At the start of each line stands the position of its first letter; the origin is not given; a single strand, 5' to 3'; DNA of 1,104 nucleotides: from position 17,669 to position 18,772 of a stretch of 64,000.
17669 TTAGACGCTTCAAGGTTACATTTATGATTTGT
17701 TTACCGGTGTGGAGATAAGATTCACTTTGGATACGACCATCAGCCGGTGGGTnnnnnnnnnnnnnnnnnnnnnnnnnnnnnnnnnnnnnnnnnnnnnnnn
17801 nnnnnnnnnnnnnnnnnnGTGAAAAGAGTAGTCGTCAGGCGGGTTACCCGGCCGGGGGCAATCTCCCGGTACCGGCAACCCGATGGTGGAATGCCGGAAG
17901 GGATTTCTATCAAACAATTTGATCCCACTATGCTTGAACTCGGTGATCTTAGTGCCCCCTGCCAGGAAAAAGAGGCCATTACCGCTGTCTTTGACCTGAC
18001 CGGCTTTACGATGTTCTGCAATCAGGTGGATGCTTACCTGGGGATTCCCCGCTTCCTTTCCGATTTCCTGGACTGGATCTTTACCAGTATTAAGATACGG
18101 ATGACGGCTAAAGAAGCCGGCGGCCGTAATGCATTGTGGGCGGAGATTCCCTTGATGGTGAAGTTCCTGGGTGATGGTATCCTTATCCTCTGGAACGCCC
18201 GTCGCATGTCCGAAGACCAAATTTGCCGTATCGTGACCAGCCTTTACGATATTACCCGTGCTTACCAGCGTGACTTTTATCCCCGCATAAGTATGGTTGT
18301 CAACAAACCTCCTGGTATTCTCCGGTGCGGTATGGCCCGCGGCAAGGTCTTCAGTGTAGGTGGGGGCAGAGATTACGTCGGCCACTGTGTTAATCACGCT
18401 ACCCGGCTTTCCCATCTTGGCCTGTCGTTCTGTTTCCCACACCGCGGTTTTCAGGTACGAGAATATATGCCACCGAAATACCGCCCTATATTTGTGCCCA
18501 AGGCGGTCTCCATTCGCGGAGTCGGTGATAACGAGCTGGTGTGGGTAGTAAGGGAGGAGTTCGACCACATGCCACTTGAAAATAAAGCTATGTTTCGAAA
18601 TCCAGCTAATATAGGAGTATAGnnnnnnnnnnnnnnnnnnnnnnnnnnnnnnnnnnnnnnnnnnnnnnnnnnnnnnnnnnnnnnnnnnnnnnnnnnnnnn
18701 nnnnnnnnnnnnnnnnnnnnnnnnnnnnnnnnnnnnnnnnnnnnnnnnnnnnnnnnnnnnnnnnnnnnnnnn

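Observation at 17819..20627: Self-contained cyclic-nucleotide make-and-break module: sensorless cyclase, GAF-HD-GYP and class II phosphodiesterase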

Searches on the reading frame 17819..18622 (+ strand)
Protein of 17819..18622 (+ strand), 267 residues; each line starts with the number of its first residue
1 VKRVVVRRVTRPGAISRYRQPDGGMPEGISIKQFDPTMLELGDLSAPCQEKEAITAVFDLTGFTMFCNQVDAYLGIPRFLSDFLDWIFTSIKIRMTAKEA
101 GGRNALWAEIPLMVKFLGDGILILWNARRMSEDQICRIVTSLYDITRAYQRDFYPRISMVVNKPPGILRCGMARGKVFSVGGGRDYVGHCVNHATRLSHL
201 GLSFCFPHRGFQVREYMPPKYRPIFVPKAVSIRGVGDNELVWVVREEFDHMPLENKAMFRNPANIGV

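Call 3: search_protein_families(library=pfam, proteins=[window:17819-18622:+], max_evalue=1)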
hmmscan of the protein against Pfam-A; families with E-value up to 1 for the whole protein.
window:17819-18622:+ (267 aa): 0 families

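Call 4: search_protein_families(library=ncbifam, proteins=[window:17819-18622:+], max_evalue=1)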
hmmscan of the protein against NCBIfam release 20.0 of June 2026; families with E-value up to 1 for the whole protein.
window:17819-18622:+ (267 aa): 0 families

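Call 5: search_protein_families(library=padloc, proteins=[window:17819-18622:+], max_evalue=1)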
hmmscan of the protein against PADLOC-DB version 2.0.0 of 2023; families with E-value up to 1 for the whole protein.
window:17819-18622:+ (267 aa): 0 families

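Call 6: search_solved_structures(query=window:17819-18622:+, max_evalue=10, show_alignments=3)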
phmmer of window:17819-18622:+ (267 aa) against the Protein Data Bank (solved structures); distinct sequences matched with E-value up to 10: 1.
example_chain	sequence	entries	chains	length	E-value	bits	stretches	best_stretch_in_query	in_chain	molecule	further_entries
5c86_A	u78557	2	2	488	1.1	11.8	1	173-230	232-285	Kelch domain-containing protein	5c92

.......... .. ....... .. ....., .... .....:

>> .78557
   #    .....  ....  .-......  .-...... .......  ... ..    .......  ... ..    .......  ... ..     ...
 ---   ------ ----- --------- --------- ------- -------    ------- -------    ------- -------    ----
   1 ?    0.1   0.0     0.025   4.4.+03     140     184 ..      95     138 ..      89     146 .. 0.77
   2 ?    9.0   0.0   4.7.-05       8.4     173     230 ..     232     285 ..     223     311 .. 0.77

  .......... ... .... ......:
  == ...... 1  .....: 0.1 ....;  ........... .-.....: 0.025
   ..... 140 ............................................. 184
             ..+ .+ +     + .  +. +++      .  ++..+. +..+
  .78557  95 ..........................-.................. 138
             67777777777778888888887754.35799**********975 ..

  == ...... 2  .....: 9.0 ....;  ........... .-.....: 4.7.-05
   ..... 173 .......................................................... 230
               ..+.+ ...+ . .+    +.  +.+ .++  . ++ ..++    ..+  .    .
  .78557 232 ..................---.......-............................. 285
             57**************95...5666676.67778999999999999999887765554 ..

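Call 8: find_homologous_proteins(query=window:17819-18622:+, max_evalue=0.001)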
Query window:17819-18622:+ (267 aa): 370 proteins with E <= 0.001 among 574 candidates; the best 120 are listed.
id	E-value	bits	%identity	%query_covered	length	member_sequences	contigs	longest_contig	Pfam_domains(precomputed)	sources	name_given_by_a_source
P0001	4.4e-153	527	98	86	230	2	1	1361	-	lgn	-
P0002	1.4e-145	502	79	100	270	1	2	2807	-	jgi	jgi:class 3 adenylate cyclase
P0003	3.6e-143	494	78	100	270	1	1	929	-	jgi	jgi:class 3 adenylate cyclase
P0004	6.3e-138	477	76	100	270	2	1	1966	-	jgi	-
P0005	2.7e-134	465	73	99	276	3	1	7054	-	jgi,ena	-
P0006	2.5e-132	458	71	100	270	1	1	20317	-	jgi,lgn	jgi:class 3 adenylate cyclase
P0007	6.3e-132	457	73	94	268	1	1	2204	-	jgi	jgi:class 3 adenylate cyclase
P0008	8.2e-129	447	71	99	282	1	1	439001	-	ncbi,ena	-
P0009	5.4e-127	441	69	99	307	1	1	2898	-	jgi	jgi:class 3 adenylate cyclase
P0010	1.1e-126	440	71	93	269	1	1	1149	-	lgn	-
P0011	2.9e-124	432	69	100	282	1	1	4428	-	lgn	-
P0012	1.5e-123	430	67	96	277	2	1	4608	-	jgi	jgi:class 3 adenylate cyclase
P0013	8.1e-123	427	68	100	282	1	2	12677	-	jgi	jgi:class 3 adenylate cyclase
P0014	1.7e-121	423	66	99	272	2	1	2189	-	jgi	jgi:hypothetical protein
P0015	1.6e-117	410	71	89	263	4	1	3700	-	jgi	-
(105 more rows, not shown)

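Call 12: find_related_loci(query=A1, collection=genome_contigs, flank=6000)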
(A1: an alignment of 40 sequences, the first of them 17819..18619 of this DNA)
Query A1 (267 aa) in genome_contigs; peptide patterns used: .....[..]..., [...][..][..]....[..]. (x = any residue, [..] = any of these).
80 stretches matched a pattern; 62 encode a relative of the query (tblastn E <= 1e-3); 62 distinct loci.
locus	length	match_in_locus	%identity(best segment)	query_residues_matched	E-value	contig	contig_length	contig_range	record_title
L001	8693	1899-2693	65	1-261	2e-120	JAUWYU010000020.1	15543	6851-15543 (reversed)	MAG: Dehalococcoidia bacterium isolate CSMAG_2718 CSMAG_2718_k141_76844_length_15543_cov_11.9568, whole genome shotgun s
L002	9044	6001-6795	65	1-261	1e-118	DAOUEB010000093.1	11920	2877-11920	MAG TPA_asm: Dehalococcoidales bacterium isolate N3_157 k131_1125852, whole genome shotgun sequence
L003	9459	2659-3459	64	1-261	3e-117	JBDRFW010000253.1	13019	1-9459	MAG: Chloroflexota bacterium isolate MEGAHIT-group-1.392 k141_9676317, whole genome shotgun sequence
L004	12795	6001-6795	64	1-261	3e-116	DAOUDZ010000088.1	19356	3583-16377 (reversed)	MAG TPA_asm: Dehalococcoidales bacterium isolate N2_89 k133_1406088, whole genome shotgun sequence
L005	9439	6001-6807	64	1-265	2e-116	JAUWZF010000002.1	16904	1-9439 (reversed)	MAG: Dehalococcoidales bacterium isolate CSMAG_2729 CSMAG_2729_k141_289181_length_16904_cov_8.2548, whole genome shotgun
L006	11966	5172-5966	62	1-261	5e-116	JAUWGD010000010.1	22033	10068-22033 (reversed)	MAG: Dehalococcoidales bacterium isolate CSMAG_2233 CSMAG_2233_k141_941216_length_22033_cov_20.9598, whole genome shotgu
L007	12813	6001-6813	60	1-267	3e-115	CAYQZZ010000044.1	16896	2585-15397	MAG TPA_asm: uncultured Dehalococcoidaceae bacterium isolate binchicken_co103_286 genome assembly, contig: NODE_3372_len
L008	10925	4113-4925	62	1-267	1e-114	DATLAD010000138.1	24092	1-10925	MAG TPA_asm: Dehalococcoidales bacterium isolate SMAG_U14262 k141_748988, whole genome shotgun sequence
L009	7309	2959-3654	71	31-261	1e-114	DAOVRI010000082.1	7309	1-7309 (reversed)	MAG TPA_asm: Dehalococcoidales bacterium isolate CSMAG_1597 CSMAG_1597_k141_1529525_length_7309_cov_48.9556, whole genom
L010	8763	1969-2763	63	1-261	3e-114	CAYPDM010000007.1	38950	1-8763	MAG TPA_asm: uncultured Dehalococcoidaceae bacterium isolate binchicken_co89_632 genome assembly, contig: NODE_1398_leng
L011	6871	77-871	62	1-261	4e-114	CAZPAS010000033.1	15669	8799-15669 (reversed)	MAG TPA_asm: uncultured Dehalococcoidaceae bacterium isolate SRP214966_co2_178 genome assembly, contig: NODE_5823_length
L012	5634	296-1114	59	1-267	7e-114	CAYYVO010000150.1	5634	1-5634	MAG TPA_asm: uncultured Dehalococcoidaceae bacterium isolate SRP068000_co4_481 genome assembly, contig: NODE_28699_lengt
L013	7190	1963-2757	63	1-261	9e-114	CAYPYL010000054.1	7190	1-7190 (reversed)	MAG TPA_asm: uncultured Dehalococcoidaceae bacterium isolate binchicken_co89_49 genome assembly, contig: NODE_21898_leng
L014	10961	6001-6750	63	20-266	2e-113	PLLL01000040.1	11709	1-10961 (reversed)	MAG: Dehalococcoidia bacterium isolate fen_1078 73.20120800_E3X.37_contig_8907, whole genome shotgun sequence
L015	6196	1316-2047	64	20-261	4e-113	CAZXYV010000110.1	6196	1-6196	MAG TPA_asm: uncultured Dehalococcoidaceae bacterium isolate binchicken_co300_17 genome assembly, contig: NODE_8410_leng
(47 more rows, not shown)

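Call 17: predict_structure(alignment_id=A1)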
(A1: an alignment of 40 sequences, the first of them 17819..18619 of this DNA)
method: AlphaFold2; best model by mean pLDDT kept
length: 267 residues; sequences in the alignment: 40
mean_pLDDT: 80.8   pTM: 0.76
mean pLDDT of the five models: 80.8, 79.2, 61.1, 58.2, 46.3
residues with pLDDT >= 90: 135; 70-90: 75; 50-70: 24; < 50: 33
segments of 3 or more residues with pLDDT < 50: 1-28
pLDDT, mean of each block of 10 residues (from residue 1): 31 33 40 68 85 95 89 90 95 73 62 89 91 86 95 95 94 94 89 94 88 72 91 91 94 91 61
secondary structure, 60 per line:
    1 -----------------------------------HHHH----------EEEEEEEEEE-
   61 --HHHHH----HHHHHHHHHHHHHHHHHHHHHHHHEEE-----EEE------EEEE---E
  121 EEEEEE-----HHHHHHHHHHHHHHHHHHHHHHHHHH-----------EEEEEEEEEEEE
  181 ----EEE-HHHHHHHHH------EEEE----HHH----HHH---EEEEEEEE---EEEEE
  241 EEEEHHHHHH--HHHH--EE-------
elements in order: H36-39 E50-59 H63-67 H72-95 E96-98 E104-106 E113-116 E120-126 H132-157 E169-180 E185-187 H189-197 E204-207 E225-232 E236-244 H245-250 H253-256

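Call 20: fold_search(model_id=the predicted structure, library=pdb)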
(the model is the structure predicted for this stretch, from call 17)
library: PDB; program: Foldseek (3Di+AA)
matches with E <= 10: 576; with E <= 0.001: 137
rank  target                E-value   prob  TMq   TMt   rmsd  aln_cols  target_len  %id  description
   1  1wc5_A                2.4e-09  1.00  0.51  0.68   4.8       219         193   18  Soluble adenylyl cyclase CyaC from S. platensis in complex with alpha, beta-methylene-ATP in presence of bicarbonate (released 2004-12-20)
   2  1wc5_D                2.5e-09  1.00  0.51  0.67   4.8       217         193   18  Soluble adenylyl cyclase CyaC from S. platensis in complex with alpha, beta-methylene-ATP in presence of bicarbonate (released 2004-12-20)
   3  1wc0_A                3.2e-09  1.00  0.52  0.67   4.7       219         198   18  Soluble adenylyl cyclase CyaC from S. platensis in complex with alpha, beta-methylene-ATP (released 2004-12-20)
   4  1wc1_C                3.4e-09  1.00  0.53  0.70   4.6       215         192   18  Soluble adenylyl cyclase CyaC from S. platensis in complex with Rp- ATPalphaS (released 2004-12-20)
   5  1wc4_A                5.2e-09  1.00  0.51  0.65   5.0       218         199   16  Soluble adenylyl cyclase CyaC from S. platensis in complex with alpha, beta-methylene-ATP and Europium (released 2004-12-20)
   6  1wc1_A                5.5e-09  1.00  0.52  0.68   4.7       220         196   17  Soluble adenylyl cyclase CyaC from S. platensis in complex with Rp- ATPalphaS (released 2004-12-20)
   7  1wc4_B                6.2e-09  1.00  0.51  0.66   4.9       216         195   17  Soluble adenylyl cyclase CyaC from S. platensis in complex with alpha, beta-methylene-ATP and Europium (released 2004-12-20)
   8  2bw7_B                9.5e-09  1.00  0.51  0.68   3.9       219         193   18  A novel mechanism for adenylyl cyclase inhibition from the crystal structure of its complex with catechol estrogen (released 2005-07-20)
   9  1wc0_B                9.5e-09  1.00  0.50  0.66   5.0       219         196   17  Soluble adenylyl cyclase CyaC from S. platensis in complex with alpha, beta-methylene-ATP (released 2004-12-20)
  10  1wc3_B                1.1e-08  1.00  0.51  0.67   4.9       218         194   18  Soluble adenylyl cyclase CyaC from S. platensis in complex with alpha, beta-methylene-ATP and Strontium (released 2004-12-20)
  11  1wc1_B                1.2e-08  1.00  0.52  0.68   4.6       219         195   18  Soluble adenylyl cyclase CyaC from S. platensis in complex with Rp- ATPalphaS (released 2004-12-20)
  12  1wc6_A                2.1e-08  1.00  0.51  0.68   4.7       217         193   18  Soluble adenylyl cyclase CyaC from S. platensis in complex with Rp- ATPalphaS in presence of bicarbonate (released 2004-12-20)
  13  5oyh_M                2.2e-08  1.00  0.50  0.70   3.6       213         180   19  crystal structure of the catalytic core of a rhodopsin-guanylyl cyclase with converted specificity in complex with ATP (released 2018-06-06)
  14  2w01_C                2.8e-08  1.00  0.52  0.67   4.9       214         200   16  Crystal structure of the guanylyl cyclase Cya2 (released 2008-09-30)
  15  5oyh_B                3.4e-08  1.00  0.49  0.68   4.0       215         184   19  crystal structure of the catalytic core of a rhodopsin-guanylyl cyclase with converted specificity in complex with ATP (released 2018-06-06)
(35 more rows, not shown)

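Call 21: search_solved_structures(query=A1, max_evalue=10, show_alignments=5)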
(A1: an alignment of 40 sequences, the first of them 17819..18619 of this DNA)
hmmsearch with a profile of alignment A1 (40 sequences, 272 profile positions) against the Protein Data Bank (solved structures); distinct sequences matched with E-value up to 10: 2.
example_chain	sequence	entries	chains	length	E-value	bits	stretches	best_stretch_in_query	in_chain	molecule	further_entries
3dwt_A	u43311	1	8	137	0.32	13.6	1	48-81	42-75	cAbBCII-10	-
7r4i_D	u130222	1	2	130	0.33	13.5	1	49-79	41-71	Camel-derived nanobody 2.15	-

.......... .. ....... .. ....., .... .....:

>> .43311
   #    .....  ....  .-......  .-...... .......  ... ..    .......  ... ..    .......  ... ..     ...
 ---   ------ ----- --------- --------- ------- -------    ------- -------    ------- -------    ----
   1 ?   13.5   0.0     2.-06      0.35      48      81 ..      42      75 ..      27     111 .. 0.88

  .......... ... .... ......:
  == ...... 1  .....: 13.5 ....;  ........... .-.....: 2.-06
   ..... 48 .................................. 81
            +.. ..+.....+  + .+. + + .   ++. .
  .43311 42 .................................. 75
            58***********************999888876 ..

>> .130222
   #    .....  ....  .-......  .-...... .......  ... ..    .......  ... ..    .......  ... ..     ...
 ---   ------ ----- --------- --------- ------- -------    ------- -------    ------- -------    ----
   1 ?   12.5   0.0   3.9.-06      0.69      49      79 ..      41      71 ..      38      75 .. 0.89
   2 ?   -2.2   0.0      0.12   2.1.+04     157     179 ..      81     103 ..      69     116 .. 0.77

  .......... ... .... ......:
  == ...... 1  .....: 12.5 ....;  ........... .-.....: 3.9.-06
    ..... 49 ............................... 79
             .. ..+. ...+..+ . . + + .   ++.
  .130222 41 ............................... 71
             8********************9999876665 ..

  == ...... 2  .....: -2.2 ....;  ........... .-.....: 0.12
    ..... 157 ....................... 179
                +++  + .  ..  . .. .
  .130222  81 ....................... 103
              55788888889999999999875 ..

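Call 33: find_encoding_contigs(protein=P0008, flank=10000, max_places=2)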
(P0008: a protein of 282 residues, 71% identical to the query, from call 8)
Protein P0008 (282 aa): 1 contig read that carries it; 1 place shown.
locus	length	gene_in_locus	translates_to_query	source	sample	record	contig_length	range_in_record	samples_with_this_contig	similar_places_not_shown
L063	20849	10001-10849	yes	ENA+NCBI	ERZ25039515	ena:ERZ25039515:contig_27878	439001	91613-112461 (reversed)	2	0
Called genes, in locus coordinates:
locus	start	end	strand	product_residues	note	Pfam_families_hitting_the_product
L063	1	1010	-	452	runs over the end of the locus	PF03951:Gln-synt_N, PF00120:Gln-synt_C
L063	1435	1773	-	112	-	PF00543:P-II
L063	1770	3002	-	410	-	PF00909:Ammonium_transp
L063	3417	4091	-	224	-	PF00486:Trans_reg_C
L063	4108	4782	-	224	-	PF01493:GXGXG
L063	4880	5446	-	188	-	PF00478:IMPDH (faint), PF01645:Glu_synthase, PF04898:Glu_syn_central, PF01070:FMN_dh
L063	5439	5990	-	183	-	PF01645:Glu_synthase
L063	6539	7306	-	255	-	PF00310:GATase_2, PF13522:GATase_6, PF13537:GATase_7 (faint)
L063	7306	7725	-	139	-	-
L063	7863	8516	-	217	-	PF07992:Pyr_redox_2 (weak), PF18267:Rubredoxin_C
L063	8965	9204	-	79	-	-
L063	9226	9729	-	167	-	PF13237:Fer4_10 (faint), PF14697:Fer4_21 (faint), PF13247:Fer4_11, PF12838:Fer4_7 (weak), PF12797:Fer4_2, PF00037:Fer4, PF12837:Fer4_6 (weak), PF13187:Fer4_9 (weak)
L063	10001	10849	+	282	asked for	-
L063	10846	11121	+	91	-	-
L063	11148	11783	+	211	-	PF01590:GAF, PF13185:GAF_2, PF13492:GAF_3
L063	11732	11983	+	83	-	PF13487:HD_5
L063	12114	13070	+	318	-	PF23023:Anti-Pycsar_Apyc1 (faint), PF12706:Lactamase_B_2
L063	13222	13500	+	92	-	PF01257:2Fe-2S_thioredx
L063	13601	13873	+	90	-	-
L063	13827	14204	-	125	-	-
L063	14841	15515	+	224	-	PF10589:NADH_4Fe-4S, PF00037:Fer4, PF12797:Fer4_2 (weak), PF12837:Fer4_6 (weak), PF13237:Fer4_10, PF14697:Fer4_21, PF12838:Fer4_7, PF13187:Fer4_9, +4 more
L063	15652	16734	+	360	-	PF13510:Fer2_4, PF10588:NADH-G_4Fe-4S_3, PF14697:Fer4_21 (weak), PF22117:Fer4_Nqo3, PF12838:Fer4_7, PF13183:Fer4_8 (weak), PF04879:Molybdop_Fe4S4, PF00384:Molybdopterin, +2 more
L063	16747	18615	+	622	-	PF00384:Molybdopterin, PF01568:Molydop_binding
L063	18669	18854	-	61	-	-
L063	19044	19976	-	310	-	-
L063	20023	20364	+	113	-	PF02518:HATPase_c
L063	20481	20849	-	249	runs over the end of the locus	PF07730:HisKA_3, PF13581:HATPase_c_2 (weak), PF02518:HATPase_c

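Call 54: search_protein_representatives(alignment_id=A1)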
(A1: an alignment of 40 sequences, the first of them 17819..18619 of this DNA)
Query: 40 sequences, 272 profile positions. Proteins with E-value up to 0.001 (for the whole library): 397; up to 1e-10: 252; up to 1e-30: 119. The best 150 are listed.
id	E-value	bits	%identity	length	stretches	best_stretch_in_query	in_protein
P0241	3.0e-135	466.3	-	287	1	1-268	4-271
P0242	7.4e-81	287.9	-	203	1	60-265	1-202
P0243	2.6e-75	269.7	-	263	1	22-266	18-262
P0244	4.0e-75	269.1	-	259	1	22-264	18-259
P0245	4.2e-75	269.1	-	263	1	28-265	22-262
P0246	6.0e-75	268.5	-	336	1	20-264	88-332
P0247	1.4e-74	267.3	-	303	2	100-265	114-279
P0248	2.3e-74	266.7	-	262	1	29-266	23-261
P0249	1.2e-72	261.0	-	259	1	19-263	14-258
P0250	4.7e-72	259.1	-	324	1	21-265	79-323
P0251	2.3e-71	256.8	-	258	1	34-264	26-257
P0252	1.7e-70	253.9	-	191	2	2-141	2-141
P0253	6.0e-70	252.1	-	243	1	30-264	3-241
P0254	5.6e-69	249.0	-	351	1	24-269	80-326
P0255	3.1e-68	246.5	-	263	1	21-265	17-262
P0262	8.9e-66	238.5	-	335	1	18-265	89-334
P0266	3.1e-65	236.7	-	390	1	19-254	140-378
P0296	4.2e-55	203.5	-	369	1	29-263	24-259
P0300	3.3e-53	197.3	-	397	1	25-265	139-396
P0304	2.0e-51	191.4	-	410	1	14-266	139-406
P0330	5.5e-45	170.3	-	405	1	24-263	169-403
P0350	5.7e-35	137.4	-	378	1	98-257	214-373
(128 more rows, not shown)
